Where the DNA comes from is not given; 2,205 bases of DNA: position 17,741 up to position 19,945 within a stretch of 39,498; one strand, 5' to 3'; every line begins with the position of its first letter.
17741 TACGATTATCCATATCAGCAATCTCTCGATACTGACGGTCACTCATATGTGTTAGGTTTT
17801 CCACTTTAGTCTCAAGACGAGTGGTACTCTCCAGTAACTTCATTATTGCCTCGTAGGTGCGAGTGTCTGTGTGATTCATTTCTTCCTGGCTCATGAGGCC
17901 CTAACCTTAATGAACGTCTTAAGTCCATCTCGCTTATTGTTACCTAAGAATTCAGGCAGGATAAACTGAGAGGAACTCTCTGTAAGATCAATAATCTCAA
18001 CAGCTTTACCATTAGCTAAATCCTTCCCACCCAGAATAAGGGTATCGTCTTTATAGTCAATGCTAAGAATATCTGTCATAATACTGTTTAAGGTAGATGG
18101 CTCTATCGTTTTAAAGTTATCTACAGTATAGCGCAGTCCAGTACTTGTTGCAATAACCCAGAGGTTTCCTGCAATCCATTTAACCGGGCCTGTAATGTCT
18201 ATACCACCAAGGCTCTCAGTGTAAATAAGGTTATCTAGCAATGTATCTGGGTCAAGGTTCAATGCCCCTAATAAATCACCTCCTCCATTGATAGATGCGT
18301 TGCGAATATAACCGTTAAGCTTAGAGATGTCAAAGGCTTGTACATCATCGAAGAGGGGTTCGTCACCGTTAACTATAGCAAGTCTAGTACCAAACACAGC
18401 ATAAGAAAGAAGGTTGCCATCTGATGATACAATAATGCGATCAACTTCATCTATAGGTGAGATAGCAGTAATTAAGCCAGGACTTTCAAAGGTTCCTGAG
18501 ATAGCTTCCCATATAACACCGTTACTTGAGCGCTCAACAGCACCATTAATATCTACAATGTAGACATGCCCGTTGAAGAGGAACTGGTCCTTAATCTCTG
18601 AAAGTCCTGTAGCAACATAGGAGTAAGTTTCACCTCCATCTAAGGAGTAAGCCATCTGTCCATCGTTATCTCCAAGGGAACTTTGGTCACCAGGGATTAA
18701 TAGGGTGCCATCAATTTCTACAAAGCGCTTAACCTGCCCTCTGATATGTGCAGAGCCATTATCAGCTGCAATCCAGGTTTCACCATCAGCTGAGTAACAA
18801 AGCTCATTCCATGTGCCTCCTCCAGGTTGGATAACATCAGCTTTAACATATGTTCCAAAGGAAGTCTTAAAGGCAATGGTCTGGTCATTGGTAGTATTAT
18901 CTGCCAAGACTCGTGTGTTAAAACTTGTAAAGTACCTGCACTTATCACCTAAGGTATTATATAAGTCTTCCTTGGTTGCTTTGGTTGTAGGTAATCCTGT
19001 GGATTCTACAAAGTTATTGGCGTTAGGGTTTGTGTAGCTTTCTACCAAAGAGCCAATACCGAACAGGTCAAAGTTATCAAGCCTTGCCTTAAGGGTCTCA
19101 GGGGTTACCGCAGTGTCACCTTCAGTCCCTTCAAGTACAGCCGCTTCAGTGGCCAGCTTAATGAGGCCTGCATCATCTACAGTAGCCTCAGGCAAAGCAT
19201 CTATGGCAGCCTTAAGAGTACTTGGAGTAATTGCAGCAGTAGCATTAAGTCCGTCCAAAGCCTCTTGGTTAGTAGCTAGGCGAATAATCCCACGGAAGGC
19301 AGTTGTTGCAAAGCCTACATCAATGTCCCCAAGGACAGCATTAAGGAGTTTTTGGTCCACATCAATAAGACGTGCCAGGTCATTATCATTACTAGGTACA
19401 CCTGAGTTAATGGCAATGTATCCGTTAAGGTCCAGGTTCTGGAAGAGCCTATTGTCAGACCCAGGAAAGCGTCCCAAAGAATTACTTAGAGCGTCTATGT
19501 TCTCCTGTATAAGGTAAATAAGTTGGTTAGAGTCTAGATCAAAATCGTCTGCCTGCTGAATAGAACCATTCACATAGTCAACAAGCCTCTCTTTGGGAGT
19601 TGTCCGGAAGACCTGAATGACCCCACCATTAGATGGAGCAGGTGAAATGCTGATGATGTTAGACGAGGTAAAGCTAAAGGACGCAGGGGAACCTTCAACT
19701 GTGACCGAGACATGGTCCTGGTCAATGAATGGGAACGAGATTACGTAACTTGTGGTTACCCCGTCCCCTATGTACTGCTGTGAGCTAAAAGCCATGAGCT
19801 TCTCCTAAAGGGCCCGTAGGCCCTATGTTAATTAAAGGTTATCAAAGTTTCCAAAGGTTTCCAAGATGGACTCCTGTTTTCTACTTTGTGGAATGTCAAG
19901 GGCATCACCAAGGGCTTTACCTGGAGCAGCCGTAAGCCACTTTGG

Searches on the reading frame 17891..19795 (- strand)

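Call 48: search_protein_families(library=pfam, max_evalue=0.001, proteins=[window:17891-19795:-])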
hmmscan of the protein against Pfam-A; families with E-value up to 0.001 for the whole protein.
window:17891-19795:- (634 aa): 1 family
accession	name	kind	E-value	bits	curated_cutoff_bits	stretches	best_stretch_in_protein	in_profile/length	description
PF03906.20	Phage_T7_tail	-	4.4e-17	62.6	25.2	1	5-107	8-115/157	Phage T7 tail fibre protein, N-terminal domain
